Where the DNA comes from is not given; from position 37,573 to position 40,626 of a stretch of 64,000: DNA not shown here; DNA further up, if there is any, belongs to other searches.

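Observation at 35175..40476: Three homing-endonuclease inteins in one phage: terminase, portal and dehydratase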

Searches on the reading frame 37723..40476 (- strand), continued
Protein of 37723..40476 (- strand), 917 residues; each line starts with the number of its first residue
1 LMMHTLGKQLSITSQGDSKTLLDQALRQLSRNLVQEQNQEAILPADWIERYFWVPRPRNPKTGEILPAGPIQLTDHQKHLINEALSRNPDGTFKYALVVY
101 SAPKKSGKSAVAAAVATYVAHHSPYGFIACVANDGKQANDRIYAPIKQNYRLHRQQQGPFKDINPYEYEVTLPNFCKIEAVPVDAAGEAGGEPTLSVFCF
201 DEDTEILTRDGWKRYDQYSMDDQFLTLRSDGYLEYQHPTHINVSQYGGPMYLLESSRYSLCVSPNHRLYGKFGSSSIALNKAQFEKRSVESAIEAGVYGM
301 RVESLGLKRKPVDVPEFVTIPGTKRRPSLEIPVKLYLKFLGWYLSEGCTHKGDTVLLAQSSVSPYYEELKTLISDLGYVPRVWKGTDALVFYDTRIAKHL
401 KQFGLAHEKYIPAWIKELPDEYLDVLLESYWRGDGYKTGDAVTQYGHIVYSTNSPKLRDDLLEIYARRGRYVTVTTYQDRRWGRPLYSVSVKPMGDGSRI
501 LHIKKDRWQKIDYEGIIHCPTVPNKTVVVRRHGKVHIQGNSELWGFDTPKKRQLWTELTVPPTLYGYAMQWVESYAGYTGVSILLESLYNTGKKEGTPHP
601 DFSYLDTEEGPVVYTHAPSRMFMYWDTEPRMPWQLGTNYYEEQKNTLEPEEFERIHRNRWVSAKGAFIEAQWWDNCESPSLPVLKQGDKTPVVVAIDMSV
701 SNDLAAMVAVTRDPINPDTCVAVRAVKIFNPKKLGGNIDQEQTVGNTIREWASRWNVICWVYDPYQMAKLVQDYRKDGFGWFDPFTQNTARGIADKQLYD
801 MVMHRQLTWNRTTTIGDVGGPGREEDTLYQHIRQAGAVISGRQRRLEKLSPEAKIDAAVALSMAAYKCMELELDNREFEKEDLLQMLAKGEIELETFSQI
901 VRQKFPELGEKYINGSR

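Call 67: find_related_loci(query=A1, collection=genome_contigs, flank=5000)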
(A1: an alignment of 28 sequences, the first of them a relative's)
Query A1 (541 aa) in genome_contigs; peptide patterns used: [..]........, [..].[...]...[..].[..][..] (x = any residue, [..] = any of these).
181 stretches matched a pattern; 76 encode a relative of the query (tblastn E <= 1e-3); 76 distinct loci.
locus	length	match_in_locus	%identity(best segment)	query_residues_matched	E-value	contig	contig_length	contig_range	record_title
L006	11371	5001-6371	35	11-495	3e-79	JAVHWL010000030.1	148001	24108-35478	MAG: Acidobacteriota bacterium isolate BP_24 scaffold_5992417, whole genome shotgun sequence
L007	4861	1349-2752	37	14-488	4e-78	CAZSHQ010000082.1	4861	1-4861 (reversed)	MAG TPA_asm: uncultured Dehalococcoidia bacterium isolate binchicken_co228_504 genome assembly, contig: NODE_29610_lengt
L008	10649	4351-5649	36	27-497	4e-76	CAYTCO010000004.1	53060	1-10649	MAG TPA_asm: uncultured Gammaproteobacteria bacterium isolate SRP286056_co1_355 genome assembly, contig: NODE_605_length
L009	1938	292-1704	34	11-497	6e-78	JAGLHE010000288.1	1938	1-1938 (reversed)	MAG: Candidatus Omnitrophota bacterium isolate RS_10_7 ROV157_10.bin.7.fa_288, whole genome shotgun sequence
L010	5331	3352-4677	33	11-488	3e-72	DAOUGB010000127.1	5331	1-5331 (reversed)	MAG TPA_asm: Dehalococcoidales bacterium isolate R24_90 k131_619425, whole genome shotgun sequence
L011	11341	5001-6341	34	28-490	8e-63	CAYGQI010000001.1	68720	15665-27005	MAG TPA_asm: uncultured Anaerolineales bacterium isolate ERP119294_co1_125 genome assembly, contig: NODE_383_length_6872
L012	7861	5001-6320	33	37-489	4e-61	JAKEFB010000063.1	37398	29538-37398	MAG: Chloroflexota bacterium isolate PMV_2.24 PMV_2.24.k101_562173, whole genome shotgun sequence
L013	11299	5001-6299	32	27-494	3e-59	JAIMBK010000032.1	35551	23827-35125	MAG: Armatimonadota bacterium isolate HOT.MB2.58 Contig33, whole genome shotgun sequence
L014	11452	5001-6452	31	1-497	1e-56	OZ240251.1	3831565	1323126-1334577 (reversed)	MAG: Chloroflexota bacterium isolate d34784d7-597f-4c6c-9d13-8b2b1f638dff genome assembly, chromosome: 1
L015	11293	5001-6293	32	37-490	2e-55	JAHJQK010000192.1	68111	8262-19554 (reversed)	MAG: Proteobacteria bacterium isolate OS_PC_MetaG.mb.106 OS_PC_MetaG.mb.106_k141_697189, whole genome shotgun sequence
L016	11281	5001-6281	31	25-489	6e-55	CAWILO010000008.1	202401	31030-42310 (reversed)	MAG: uncultured delta proteobacterium isolate MFD03346.bin.1.66 genome assembly, contig: contig_21440, whole genome shot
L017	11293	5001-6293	33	37-490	1e-54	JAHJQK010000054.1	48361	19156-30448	MAG: Proteobacteria bacterium isolate OS_PC_MetaG.mb.106 OS_PC_MetaG.mb.106_k141_169788, whole genome shotgun sequence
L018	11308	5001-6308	32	26-494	3e-54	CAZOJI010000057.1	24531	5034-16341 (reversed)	MAG TPA_asm: uncultured Gemmatimonadaceae bacterium isolate SRP141376_co2_135 genome assembly, contig: NODE_4319_length_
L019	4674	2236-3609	30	26-517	6e-54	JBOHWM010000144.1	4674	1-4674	MAG: Candidatus Binataceae bacterium isolate TC-S_metabat2.bin.135 k127_5188819, whole genome shotgun sequence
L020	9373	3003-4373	31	25-515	7e-53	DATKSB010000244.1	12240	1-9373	MAG TPA_asm: Candidatus Binataceae bacterium isolate SMAG_U14043 k141_1464448, whole genome shotgun sequence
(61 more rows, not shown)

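Call 68: predict_structure(alignment_id=A1)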
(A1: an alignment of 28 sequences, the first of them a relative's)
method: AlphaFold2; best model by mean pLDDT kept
length: 541 residues; sequences in the alignment: 28
mean_pLDDT: 87.0   pTM: 0.69
mean pLDDT of the five models: 87.0, 86.1, 85.3, 85.0, 84.7
residues with pLDDT >= 90: 292; 70-90: 202; 50-70: 37; < 50: 10
segments of 3 or more residues with pLDDT < 50: 1-6, 539-541
pLDDT, mean of each block of 10 residues (from residue 1): 54 97 92 95 97 94 97 94 97 92 82 97 95 94 91 63 93 86 88 94 86 93 96 93 96 91 91 88 82 86 88 92 86 92 92 84 86 92 89 83 85 83 92 91 78 89 82 83 95 85 68 72 70 54 38
secondary structure, 60 per line:
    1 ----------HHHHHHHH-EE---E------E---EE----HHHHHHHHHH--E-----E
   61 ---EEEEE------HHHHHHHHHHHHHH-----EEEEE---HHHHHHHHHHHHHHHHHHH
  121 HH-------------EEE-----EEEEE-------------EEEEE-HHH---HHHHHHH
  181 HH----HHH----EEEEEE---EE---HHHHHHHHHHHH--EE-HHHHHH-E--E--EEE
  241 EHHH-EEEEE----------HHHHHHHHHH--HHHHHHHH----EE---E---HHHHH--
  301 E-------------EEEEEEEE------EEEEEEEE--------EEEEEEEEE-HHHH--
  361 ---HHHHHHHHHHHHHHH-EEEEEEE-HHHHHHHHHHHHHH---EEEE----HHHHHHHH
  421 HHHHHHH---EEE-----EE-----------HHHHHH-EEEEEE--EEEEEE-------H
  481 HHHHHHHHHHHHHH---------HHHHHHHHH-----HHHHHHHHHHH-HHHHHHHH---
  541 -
elements in order: H11-18 H42-51 E64-68 H75-88 E94-98 H102-122 E136-138 E144-148 E162-166 H174-182 E194-199 H208-219 H225-230 E238-241 E246-250 H261-270 H273-280 H294-298 E315-322 E329-336 E345-353 H355-358 H364-378 E380-386 H388-401 E405-408 H413-427 E431-433 H452-457 E459-464 E467-472 H480-494 H504-512 H518-528 H530-537

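Call 70: fold_search(model_id=the predicted structure, library=pdb)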
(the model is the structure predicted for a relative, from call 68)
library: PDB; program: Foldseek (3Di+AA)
matches with E <= 10: 1428; with E <= 0.001: 47
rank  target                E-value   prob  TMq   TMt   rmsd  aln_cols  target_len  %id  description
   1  6z6d                  2.1e-20  1.00  0.41  0.45  10.3       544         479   15  Crystal structure of the HK97 bacteriophage large terminase (released 2021-06-09)
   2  4iei                  7.8e-14  1.00  0.28  0.33  16.8       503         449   12  Crystal Structure of the large terminase subunit gp2 of bacterial virus Sf6 complexed with ADP (released 2013-05-01)
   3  4iee                  9.3e-14  1.00  0.29  0.34  16.6       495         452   11  Crystal Structure of the large terminase subunit gp2 of bacterial virus Sf6 complexed with ATP-r-S (released 2013-05-01)
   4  5oe8_B                1.1e-13  1.00  0.34  0.44  16.2       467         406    8  Structure of large terminase from the thermophilic bacteriophage D6E (Crystal form 2) (released 2017-10-11)
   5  5oea_A                1.2e-13  1.00  0.34  0.43  15.6       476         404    9  Structure of large terminase from the thermophilic bacteriophage D6E in complex with ATP-gamma-S (Crystal form 3) (released 2017-10-11)
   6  5oea_C                1.8e-13  1.00  0.35  0.46  16.1       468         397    8  Structure of large terminase from the thermophilic bacteriophage D6E in complex with ATP-gamma-S (Crystal form 3) (released 2017-10-11)
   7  5oea_B                1.8e-13  1.00  0.35  0.45  16.1       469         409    8  Structure of large terminase from the thermophilic bacteriophage D6E in complex with ATP-gamma-S (Crystal form 3) (released 2017-10-11)
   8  5oe9_B                2.4e-13  1.00  0.34  0.43  16.0       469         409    8  Structure of large terminase from the thermophilic bacteriophage D6E in complex with sulfate (Crystal form 2) (released 2017-10-11)
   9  5oe9_A                3.3e-13  1.00  0.32  0.41  15.9       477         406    8  Structure of large terminase from the thermophilic bacteriophage D6E in complex with sulfate (Crystal form 2) (released 2017-10-11)
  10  3cpe                  3.5e-13  1.00  0.38  0.37  14.6       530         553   12  Crystal Structure of T4 gp17 (released 2009-01-13)
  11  5oee_B                4.1e-13  1.00  0.33  0.43  15.7       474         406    9  Structure of large terminase from the thermophilic bacteriophage D6E (Crystal form 3) (released 2017-10-11)
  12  5oe9_C                4.7e-13  1.00  0.34  0.42  15.6       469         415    8  Structure of large terminase from the thermophilic bacteriophage D6E in complex with sulfate (Crystal form 2) (released 2017-10-11)
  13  3ezk_A                6.7e-13  1.00  0.35  0.34  15.4       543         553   11  Bacteriophage T4 gp17 motor assembly based on crystal structures and cryo-EM reconstructions (released 2009-01-13)
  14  5oeb_A                8.5e-13  1.00  0.35  0.46  15.3       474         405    8  Structure of large terminase from the thermophilic bacteriophage D6E in complex with ADP (Crystal form 3) (released 2017-10-11)
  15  5oee_C                9.0e-13  1.00  0.34  0.45  16.4       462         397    8  Structure of large terminase from the thermophilic bacteriophage D6E (Crystal form 3) (released 2017-10-11)
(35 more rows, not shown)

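Call 74: search_protein_families(library=phrogs, proteins=[P0004], max_evalue=0.001)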
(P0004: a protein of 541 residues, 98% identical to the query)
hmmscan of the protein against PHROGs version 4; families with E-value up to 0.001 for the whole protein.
P0004 (541 aa): 3 families
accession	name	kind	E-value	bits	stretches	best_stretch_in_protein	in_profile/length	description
phrog_9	-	head and packaging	5.5e-38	132.3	1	10-506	81-678/812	terminase large subunit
phrog_2699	-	head and packaging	3.6e-16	59.9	1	264-340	57-131/315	terminase large subunit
phrog_4914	-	head and packaging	0.00028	21.6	1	32-130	73-173/213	terminase large subunit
